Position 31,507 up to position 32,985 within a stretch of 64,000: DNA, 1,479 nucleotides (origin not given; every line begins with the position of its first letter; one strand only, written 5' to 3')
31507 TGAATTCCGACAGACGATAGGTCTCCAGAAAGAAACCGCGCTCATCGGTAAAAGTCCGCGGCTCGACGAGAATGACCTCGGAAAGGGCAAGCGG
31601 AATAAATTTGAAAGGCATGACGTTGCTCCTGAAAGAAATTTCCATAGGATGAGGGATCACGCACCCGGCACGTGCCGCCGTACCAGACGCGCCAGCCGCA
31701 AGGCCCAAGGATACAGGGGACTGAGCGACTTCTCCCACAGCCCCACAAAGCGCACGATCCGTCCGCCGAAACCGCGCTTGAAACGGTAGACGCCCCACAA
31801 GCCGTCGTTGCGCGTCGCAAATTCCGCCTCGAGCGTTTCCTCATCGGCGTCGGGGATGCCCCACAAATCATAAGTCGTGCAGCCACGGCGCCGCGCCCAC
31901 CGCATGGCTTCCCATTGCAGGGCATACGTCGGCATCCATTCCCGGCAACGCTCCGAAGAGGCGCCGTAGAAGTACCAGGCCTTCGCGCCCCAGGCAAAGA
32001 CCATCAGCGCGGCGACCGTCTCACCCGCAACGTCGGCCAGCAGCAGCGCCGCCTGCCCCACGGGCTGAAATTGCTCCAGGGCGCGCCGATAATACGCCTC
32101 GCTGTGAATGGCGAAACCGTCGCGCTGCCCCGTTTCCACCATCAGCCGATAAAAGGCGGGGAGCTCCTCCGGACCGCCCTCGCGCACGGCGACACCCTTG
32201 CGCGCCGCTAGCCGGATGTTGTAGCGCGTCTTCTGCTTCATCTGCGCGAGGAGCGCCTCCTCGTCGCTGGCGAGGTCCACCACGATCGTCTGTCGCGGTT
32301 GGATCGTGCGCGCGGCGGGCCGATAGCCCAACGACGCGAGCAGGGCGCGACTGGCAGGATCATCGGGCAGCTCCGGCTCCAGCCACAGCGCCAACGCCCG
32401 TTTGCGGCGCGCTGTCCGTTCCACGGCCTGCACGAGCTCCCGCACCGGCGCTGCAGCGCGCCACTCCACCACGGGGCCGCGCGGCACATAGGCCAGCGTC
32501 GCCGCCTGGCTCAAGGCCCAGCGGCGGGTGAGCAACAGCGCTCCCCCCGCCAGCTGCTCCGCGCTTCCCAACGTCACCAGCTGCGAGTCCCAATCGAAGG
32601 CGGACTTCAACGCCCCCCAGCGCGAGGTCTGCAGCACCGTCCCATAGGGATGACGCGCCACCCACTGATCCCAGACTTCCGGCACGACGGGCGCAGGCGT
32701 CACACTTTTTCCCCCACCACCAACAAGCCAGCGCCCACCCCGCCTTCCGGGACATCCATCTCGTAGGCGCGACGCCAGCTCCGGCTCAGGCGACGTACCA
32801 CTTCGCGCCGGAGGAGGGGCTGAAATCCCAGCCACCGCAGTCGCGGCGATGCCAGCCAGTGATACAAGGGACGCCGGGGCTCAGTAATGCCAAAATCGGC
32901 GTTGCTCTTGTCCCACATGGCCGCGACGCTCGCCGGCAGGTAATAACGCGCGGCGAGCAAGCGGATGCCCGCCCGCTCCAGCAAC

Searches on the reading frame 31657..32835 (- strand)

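Call 94: search_protein_families(library=pfam, proteins=[window:31657-32835:-], max_evalue=0.00001)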
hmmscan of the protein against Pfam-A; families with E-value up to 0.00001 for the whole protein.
window:31657-32835:- (392 aa): 2 families
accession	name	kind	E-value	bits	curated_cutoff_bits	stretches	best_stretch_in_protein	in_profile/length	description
PF02388.22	FemAB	-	6.3e-55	187.1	24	3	175-269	145-238/406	FemAB family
PF13480.13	Acetyltransf_6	-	2.2e-18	67.2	22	1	202-326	2-136/143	Acetyltransferase (GNAT) domain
